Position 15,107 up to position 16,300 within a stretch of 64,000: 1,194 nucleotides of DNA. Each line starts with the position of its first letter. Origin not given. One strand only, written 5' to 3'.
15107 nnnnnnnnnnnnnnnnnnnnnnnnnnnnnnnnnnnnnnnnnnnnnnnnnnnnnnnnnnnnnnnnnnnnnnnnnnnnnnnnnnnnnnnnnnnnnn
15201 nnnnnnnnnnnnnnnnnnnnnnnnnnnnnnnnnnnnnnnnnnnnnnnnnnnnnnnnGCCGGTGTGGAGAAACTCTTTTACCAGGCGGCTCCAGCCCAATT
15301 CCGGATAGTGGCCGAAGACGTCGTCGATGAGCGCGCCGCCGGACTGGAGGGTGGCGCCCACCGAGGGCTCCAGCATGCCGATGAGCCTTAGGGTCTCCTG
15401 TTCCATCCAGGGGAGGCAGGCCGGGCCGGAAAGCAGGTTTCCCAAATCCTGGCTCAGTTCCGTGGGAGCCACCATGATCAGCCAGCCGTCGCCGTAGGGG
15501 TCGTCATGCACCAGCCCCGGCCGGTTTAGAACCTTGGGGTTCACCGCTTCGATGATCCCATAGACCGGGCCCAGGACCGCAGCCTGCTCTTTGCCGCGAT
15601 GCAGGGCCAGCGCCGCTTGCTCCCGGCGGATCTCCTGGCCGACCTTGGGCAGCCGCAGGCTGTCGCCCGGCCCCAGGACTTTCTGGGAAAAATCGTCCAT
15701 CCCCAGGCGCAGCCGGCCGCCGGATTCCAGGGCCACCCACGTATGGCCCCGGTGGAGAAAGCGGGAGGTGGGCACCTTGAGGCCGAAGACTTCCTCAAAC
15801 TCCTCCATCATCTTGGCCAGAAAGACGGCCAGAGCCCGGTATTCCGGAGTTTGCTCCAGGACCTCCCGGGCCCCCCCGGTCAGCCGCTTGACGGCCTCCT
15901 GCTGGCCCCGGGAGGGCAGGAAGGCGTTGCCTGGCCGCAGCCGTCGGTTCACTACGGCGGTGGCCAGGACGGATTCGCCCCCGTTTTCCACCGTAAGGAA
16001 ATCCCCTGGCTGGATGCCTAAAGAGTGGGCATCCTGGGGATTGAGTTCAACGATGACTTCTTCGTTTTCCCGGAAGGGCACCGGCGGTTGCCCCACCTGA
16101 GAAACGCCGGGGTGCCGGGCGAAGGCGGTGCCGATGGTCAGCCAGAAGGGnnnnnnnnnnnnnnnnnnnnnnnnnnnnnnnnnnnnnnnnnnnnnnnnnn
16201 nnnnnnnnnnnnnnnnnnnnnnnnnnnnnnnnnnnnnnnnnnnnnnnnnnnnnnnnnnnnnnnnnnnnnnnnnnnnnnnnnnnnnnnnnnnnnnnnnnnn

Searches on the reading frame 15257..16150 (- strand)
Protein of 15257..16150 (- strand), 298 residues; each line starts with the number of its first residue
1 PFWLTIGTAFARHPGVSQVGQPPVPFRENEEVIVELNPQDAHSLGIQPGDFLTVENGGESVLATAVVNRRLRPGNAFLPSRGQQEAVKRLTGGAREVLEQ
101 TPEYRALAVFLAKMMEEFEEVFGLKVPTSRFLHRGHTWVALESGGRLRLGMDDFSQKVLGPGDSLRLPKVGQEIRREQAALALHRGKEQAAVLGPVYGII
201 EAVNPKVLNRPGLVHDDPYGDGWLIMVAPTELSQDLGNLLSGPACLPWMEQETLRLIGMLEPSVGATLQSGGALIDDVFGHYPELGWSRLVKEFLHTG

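Call 7: find_homologous_proteins(query=window:15257-16150:-, max_evalue=0.001)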
Query window:15257-16150:- (298 aa): 247 proteins with E <= 0.001 among 3769 candidates; the best 120 are listed.
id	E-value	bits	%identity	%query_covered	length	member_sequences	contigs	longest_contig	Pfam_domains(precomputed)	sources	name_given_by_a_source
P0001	1.6e-117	411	75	81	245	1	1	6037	PF01597.26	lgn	-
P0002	7.0e-110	386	58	100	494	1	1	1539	PF14697.12,PF01597.26,PF12797.13,PF02662.22,PF12837.13,PF00037.33,PF01568.28,PF12838.13,PF25160.2,PF13187.12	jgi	jgi:coenzyme F420-reducing hydrogenase delta subunit/glycine cleavage system H lipoate-binding prote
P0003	9.9e-109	382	59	59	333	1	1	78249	PF01597.26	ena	-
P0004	3.7e-104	367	57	100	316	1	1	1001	PF01597.26,PF01568.28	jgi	-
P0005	1.5e-98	348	55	100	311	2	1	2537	PF01597.26,PF01568.28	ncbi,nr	ncbi:MAG: hypothetical protein M1438_08115, partial [Deltaproteobacteria bacterium]|nr:hypothetical 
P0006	3.5e-96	341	53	100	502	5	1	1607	PF14697.12,PF01597.26,PF02662.22,PF12837.13,PF00037.33,PF13484.12,PF01568.28,PF12838.13,PF13237.12,PF13187.12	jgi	jgi:coenzyme F420-reducing hydrogenase delta subunit/glycine cleavage system H lipoate-binding prote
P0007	4.5e-88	314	63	75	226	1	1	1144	PF01597.26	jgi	-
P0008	4.9e-82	294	70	62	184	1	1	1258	PF01597.26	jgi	jgi:glycine cleavage system H lipoate-binding protein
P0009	2.9e-77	279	64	63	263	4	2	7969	PF01597.26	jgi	jgi:glycine cleavage system H lipoate-binding protein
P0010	1.7e-76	276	57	73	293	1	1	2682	PF01597.26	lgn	-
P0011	7.0e-74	267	62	63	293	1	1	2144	PF01597.26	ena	-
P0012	7.3e-74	267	55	76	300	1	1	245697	PF01597.26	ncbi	-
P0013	4.7e-73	265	60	64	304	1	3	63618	PF01597.26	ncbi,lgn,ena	-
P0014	5.1e-73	265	58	68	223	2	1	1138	PF01597.26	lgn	-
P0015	1.2e-72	263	55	73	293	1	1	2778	PF01597.26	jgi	jgi:glycine cleavage system H lipoate-binding protein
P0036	8.2e-70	254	53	75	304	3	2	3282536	PF01597.26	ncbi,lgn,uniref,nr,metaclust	ncbi:glycine cleavage system protein H [Desulfobacca acetoxidans]|uniref:Glycine cleavage H-protein 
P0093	1.2e-66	244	54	68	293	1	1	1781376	PF01597.26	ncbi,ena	-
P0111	1.4e-65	240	54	68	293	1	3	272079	PF01597.26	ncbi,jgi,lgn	jgi:glycine cleavage system H lipoate-binding protein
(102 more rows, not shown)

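Call 13: find_encoding_contigs(protein=P0036, flank=10000, max_places=3)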
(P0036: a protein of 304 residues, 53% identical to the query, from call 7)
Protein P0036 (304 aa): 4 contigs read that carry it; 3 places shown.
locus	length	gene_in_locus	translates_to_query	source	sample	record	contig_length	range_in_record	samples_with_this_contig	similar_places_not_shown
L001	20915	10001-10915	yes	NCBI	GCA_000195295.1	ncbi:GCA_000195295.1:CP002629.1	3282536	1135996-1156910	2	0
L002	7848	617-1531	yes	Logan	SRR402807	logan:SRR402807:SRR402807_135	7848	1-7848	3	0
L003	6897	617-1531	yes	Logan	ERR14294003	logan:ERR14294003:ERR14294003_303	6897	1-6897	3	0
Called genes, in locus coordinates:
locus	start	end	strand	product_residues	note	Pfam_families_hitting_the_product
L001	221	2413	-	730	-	PF01926:MMR_HSR1, PF02421:FeoB_N, PF09439:SRPRB (weak), PF17910:FeoB_Cyto, PF07670:Gate, PF07664:FeoB_C, PF07670:Gate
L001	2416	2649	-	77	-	PF04023:FeoA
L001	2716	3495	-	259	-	PF01325:Fe_dep_repress, PF02742:Fe_dep_repr_C, PF04023:FeoA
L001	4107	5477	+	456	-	PF25917:BSH_RND, PF25876:HH_MFP_RND (faint), PF25954:Beta-barrel_RND_2, PF25990:Beta-barrel_YknX (weak)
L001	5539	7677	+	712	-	PF00005:ABC_tran, PF02463:SMC_N (faint), PF13304:AAA_21 (faint), PF12704:MacB_PCD, PF02687:FtsX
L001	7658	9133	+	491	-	PF02321:OEP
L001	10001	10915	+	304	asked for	PF01597:GCV_H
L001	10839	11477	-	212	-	PF07998:Peptidase_M54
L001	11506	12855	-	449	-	PF00072:Response_reg, PF00158:Sigma54_activat, PF14532:Sigma54_activ_2, PF07728:AAA_5 (weak), PF25601:AAA_lid_14, PF02954:HTH_8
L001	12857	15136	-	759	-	PF03447:NAD_binding_3 (faint), PF08448:PAS_4, PF13426:PAS_9, PF00989:PAS, PF08448:PAS_4, PF13426:PAS_9, PF00512:HisKA, PF02518:HATPase_c, +1 more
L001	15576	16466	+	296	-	PF10609:ParA, PF01656:CbiA, PF02374:ArsA_ATPase (weak), PF09140:MipZ (weak), PF13614:AAA_31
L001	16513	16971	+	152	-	PF13673:Acetyltransf_10, PF13527:Acetyltransf_9, PF00583:Acetyltransf_1, PF13508:Acetyltransf_7, PF08445:FR47 (weak)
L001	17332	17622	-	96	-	-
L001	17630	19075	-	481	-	PF02934:GatB_N, PF02637:GatB_Yqey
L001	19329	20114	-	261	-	PF01946:Thi4, PF01266:DAO (weak), PF12831:FAD_oxidored, PF13450:NAD_binding_8 (weak)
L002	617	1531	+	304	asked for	PF01597:GCV_H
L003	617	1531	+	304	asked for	PF01597:GCV_H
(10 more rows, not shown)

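Call 14: find_encoding_contigs(protein=P0093, flank=10000, max_places=2)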
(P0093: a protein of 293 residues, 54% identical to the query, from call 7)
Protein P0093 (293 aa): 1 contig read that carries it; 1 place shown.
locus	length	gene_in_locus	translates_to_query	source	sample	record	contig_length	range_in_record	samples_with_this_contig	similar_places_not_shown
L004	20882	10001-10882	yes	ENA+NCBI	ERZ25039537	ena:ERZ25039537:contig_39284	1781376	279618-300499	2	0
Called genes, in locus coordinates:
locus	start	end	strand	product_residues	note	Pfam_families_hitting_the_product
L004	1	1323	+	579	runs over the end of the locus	PF00070:Pyr_redox (faint), PF00890:FAD_binding_2 (weak), PF07992:Pyr_redox_2 (weak), PF12831:FAD_oxidored, PF13450:NAD_binding_8 (weak), PF14691:Fer4_20, PF07992:Pyr_redox_2 (weak), PF13450:NAD_binding_8, +6 more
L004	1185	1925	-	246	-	-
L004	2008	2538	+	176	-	-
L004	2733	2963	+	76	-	PF00037:Fer4 (faint), PF12797:Fer4_2 (faint), PF12837:Fer4_6 (faint), PF13237:Fer4_10, PF14697:Fer4_21, PF12838:Fer4_7 (weak), PF13187:Fer4_9 (faint), PF13484:Fer4_16 (faint)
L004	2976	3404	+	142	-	PF02662:FlpD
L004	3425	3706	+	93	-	-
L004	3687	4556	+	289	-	PF04432:FrhB_FdhB_C (faint), PF13183:Fer4_8 (weak), PF13237:Fer4_10 (faint)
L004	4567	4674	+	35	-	-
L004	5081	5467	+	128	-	-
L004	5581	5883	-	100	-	-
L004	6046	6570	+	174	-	PF00890:FAD_binding_2 (weak), PF12831:FAD_oxidored, PF13450:NAD_binding_8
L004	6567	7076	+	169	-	-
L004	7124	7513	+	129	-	-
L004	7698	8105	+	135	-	PF13484:Fer4_16 (faint), PF13237:Fer4_10 (weak), PF13183:Fer4_8, PF13187:Fer4_9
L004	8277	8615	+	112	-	PF02754:CCG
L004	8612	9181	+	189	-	PF02754:CCG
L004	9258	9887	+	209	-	PF01597:GCV_H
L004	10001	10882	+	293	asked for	PF01597:GCV_H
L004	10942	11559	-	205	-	PF07998:Peptidase_M54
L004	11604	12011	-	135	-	PF25601:AAA_lid_14, PF02954:HTH_8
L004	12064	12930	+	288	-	-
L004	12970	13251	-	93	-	PF02518:HATPase_c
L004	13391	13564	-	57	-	-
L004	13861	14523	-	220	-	PF00989:PAS (weak), PF13188:PAS_8 (weak), PF08448:PAS_4, PF13426:PAS_9, PF00989:PAS, PF13426:PAS_9 (weak)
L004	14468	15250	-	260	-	PF01408:GFO_IDH_MocA (faint), PF03447:NAD_binding_3 (faint)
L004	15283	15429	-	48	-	-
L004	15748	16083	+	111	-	PF01022:HTH_5, PF12840:HTH_20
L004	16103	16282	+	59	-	-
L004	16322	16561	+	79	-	PF13412:HTH_24 (faint)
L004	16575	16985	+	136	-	PF00581:Rhodanese (weak)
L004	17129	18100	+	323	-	PF02683:DsbD_TM, PF13386:DsbD_2 (weak)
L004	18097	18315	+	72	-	PF13098:Thioredoxin_2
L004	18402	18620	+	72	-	-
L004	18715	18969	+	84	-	-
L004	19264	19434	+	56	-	-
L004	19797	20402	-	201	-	PF02223:Thymidylate_kin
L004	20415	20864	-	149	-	PF02915:Rubrerythrin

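Call 32: predict_structure(alignment_id=A1)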
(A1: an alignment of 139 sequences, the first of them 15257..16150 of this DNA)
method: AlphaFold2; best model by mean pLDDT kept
length: 298 residues; sequences in the alignment: 139
mean_pLDDT: 84.8   pTM: 0.72
mean pLDDT of the five models: 84.8, 83.9, 82.2, 81.9, 76.5
residues with pLDDT >= 90: 167; 70-90: 79; 50-70: 43; < 50: 9
segments of 3 or more residues with pLDDT < 50: 19-22, 24-26
pLDDT, mean of each block of 10 residues (from residue 1): 76 50 52 91 88 88 90 88 75 64 70 87 90 92 87 94 96 94 94 95 97 95 96 90 91 91 60 86 92 83
secondary structure, 60 per line:
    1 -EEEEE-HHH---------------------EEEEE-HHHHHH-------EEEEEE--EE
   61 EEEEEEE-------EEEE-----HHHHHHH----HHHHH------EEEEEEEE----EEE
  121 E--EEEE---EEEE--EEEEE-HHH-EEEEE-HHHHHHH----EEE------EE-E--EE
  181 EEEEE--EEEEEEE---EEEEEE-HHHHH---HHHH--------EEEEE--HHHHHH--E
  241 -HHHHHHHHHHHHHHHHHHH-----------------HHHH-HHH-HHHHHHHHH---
elements in order: E2-6 E32-36 H38-43 E51-56 E59-67 E75-78 H84-90 H95-99 E106-113 E118-121 E124-127 E131-134 E137-141 E147-151 H153-159 E164-166 E179-185 E188-194 E198-203 H205-209 H213-216 E225-229 H232-237 H242-260 H278-281 H287-295

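Call 37: fold_search(model_id=the predicted structure, library=pdb)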
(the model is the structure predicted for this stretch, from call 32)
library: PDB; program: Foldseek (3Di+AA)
matches with E <= 10: 979; with E <= 0.001: 47
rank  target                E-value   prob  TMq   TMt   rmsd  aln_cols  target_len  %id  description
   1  3a8j_E                7.3e-11  1.00  0.39  0.90   1.3       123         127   25  Crystal Structure of ET-EHred complex (released 2010-04-07)
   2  8ugo_C                2.5e-10  1.00  0.38  0.88   1.9       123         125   28  Structure of the complex between Human LIAS and H-protein in the presence of 5'-deoxyadenosine (released 2025-07-09)
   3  3ab9                  2.8e-10  1.00  0.39  0.89   1.7       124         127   25  Crystal Structure of lipoylated E. coli H-protein (reduced form) (released 2010-04-07)
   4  3a8k_E                3.4e-10  1.00  0.39  0.91   1.3       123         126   25  Crystal Structure of ETD97N-EHred complex (released 2010-04-07)
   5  3a8i_E                3.6e-10  1.00  0.40  0.90   1.4       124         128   25  Crystal Structure of ET-EHred-5-CH3-THF complex (released 2010-04-07)
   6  3a7a_B                3.8e-10  1.00  0.39  0.89   1.6       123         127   26  Crystal structure of E. coli lipoate-protein ligase A in complex with octyl-amp and apoH-protein (released 2010-01-19)
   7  9c19_D                4.0e-10  1.00  0.39  0.89   1.8       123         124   28  Structure of human LIAS (released 2025-07-09)
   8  3klr                  4.8e-10  1.00  0.38  0.85   2.6       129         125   28  Bovine H-protein at 0.88 angstrom resolution (released 2010-06-09)
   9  9c19_E                5.1e-10  1.00  0.39  0.88   1.8       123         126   29  Structure of human LIAS (released 2025-07-09)
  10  8ugo_E                7.6e-10  1.00  0.36  0.83   3.1       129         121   28  Structure of the complex between Human LIAS and H-protein in the presence of 5'-deoxyadenosine (released 2025-07-09)
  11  3hgb                  8.1e-10  1.00  0.37  0.79   3.7       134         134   24  Crystal structure of glycine cleavage system protein H from Mycobacterium tuberculosis (released 2009-05-26)
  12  1onl_A                8.1e-10  1.00  0.38  0.85   2.6       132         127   31  Crystal structure of Thermus thermophilus HB8 H-protein of the glycine cleavage system (released 2003-08-26)
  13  3tzu_A                9.7e-10  1.00  0.35  0.79   2.9       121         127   28  Crystal structure of a glycine cleavage system H protein (GCVH) from Mycobacterium marinum (released 2011-10-05)
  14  1zko_A                1.4e-09  1.00  0.33  0.75   1.7       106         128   31  Crystal structure of Glycine cleavage system H protein (tm0212) from Thermotoga maritima at 1.65 A resolution (released 2005-05-10)
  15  3a7l                  3.0e-09  1.00  0.39  0.86   2.0       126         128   26  Crystal structure of E. coli apoH-protein (released 2010-01-19)
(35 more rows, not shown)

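Call 43: search_protein_families(library=pfam, proteins=[P0036], max_evalue=0.01)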
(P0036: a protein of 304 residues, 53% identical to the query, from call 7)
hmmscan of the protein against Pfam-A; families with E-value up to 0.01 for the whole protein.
P0036 (304 aa): 1 family
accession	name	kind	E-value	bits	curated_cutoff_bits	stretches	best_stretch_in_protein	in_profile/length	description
PF01597.25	GCV_H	-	3.3e-16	59.7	22.2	1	139-242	4-107/122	Glycine cleavage H-protein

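Call 51: find_encoding_contigs(protein=P0111, flank=8000, max_places=1)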
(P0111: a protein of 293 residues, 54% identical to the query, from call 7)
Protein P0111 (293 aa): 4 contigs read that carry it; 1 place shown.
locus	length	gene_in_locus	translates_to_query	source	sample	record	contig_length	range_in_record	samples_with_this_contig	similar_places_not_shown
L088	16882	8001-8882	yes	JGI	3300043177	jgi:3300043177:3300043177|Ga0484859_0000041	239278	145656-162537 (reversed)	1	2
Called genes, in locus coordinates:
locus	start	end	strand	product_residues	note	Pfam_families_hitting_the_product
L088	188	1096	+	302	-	PF01040:UbiA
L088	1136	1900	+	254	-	PF14023:Bestrophin-like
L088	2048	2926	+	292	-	PF06089:Asparaginase_II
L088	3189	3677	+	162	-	PF01230:HIT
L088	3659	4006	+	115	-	PF06305:LapA_dom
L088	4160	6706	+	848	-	PF01624:MutS_I, PF05188:MutS_II, PF05192:MutS_III, PF05190:MutS_IV, PF00488:MutS_V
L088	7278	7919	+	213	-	PF01597:GCV_H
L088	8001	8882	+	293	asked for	PF01597:GCV_H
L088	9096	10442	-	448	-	PF00072:Response_reg, PF00158:Sigma54_activat, PF14532:Sigma54_activ_2, PF00004:AAA (weak), PF07728:AAA_5, PF25601:AAA_lid_14, PF02954:HTH_8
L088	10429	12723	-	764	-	PF00989:PAS (weak), PF08448:PAS_4, PF13426:PAS_9 (weak), PF00989:PAS, PF08448:PAS_4, PF13426:PAS_9, PF00512:HisKA, PF02518:HATPase_c, +3 more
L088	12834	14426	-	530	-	PF00384:Molybdopterin, PF01568:Molydop_binding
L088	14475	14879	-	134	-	PF04879:Molybdop_Fe4S4, PF00384:Molybdopterin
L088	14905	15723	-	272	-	PF13534:Fer4_17 (faint), PF12838:Fer4_7 (faint), PF13187:Fer4_9 (faint), PF00037:Fer4 (weak)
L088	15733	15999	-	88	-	PF02662:FlpD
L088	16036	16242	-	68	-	PF02662:FlpD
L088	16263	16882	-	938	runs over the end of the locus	PF00037:Fer4 (weak), PF12838:Fer4_7 (weak), PF07992:Pyr_redox_2, PF00890:FAD_binding_2 (weak), PF01266:DAO (weak), PF07992:Pyr_redox_2 (weak), PF12831:FAD_oxidored (weak), PF13450:NAD_binding_8 (weak), +8 more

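Call 52: find_encoding_contigs(protein=P0012, flank=8000, max_places=1)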
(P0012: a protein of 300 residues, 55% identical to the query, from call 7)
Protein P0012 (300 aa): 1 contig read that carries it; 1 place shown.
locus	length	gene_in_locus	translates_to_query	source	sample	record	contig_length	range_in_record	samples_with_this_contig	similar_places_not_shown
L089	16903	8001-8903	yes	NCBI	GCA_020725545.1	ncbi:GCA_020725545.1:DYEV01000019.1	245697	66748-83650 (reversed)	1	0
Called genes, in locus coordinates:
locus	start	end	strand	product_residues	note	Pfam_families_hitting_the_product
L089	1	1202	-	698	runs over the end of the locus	PF00072:Response_reg, PF01590:GAF, PF13185:GAF_2, PF14501:HATPase_c_5 (faint), PF00512:HisKA (weak), PF02518:HATPase_c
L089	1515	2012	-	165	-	PF00027:cNMP_binding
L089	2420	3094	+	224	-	PF03548:LolA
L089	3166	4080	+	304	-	PF02445:NadA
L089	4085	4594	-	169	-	PF00293:NUDIX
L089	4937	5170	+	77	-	-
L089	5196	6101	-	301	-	PF09924:LPG_synthase_C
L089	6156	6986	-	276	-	PF00005:ABC_tran, PF13175:AAA_15 (faint), PF13304:AAA_21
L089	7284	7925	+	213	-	PF01597:GCV_H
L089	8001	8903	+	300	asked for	PF01597:GCV_H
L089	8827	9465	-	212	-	PF07998:Peptidase_M54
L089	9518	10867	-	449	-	PF00072:Response_reg, PF00158:Sigma54_activat, PF01078:Mg_chelatase (faint), PF14532:Sigma54_activ_2, PF00004:AAA (weak), PF07728:AAA_5, PF25601:AAA_lid_14, PF02954:HTH_8, +1 more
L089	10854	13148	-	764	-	PF08448:PAS_4, PF13188:PAS_8 (weak), PF13426:PAS_9, PF00989:PAS, PF08448:PAS_4, PF13426:PAS_9, PF00512:HisKA, PF02518:HATPase_c, +2 more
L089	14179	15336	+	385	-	PF00155:Aminotran_1_2, PF01041:DegT_DnrJ_EryC1, PF01053:Cys_Met_Meta_PP (weak)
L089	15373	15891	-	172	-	PF05991:NYN_YacP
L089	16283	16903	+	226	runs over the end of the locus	-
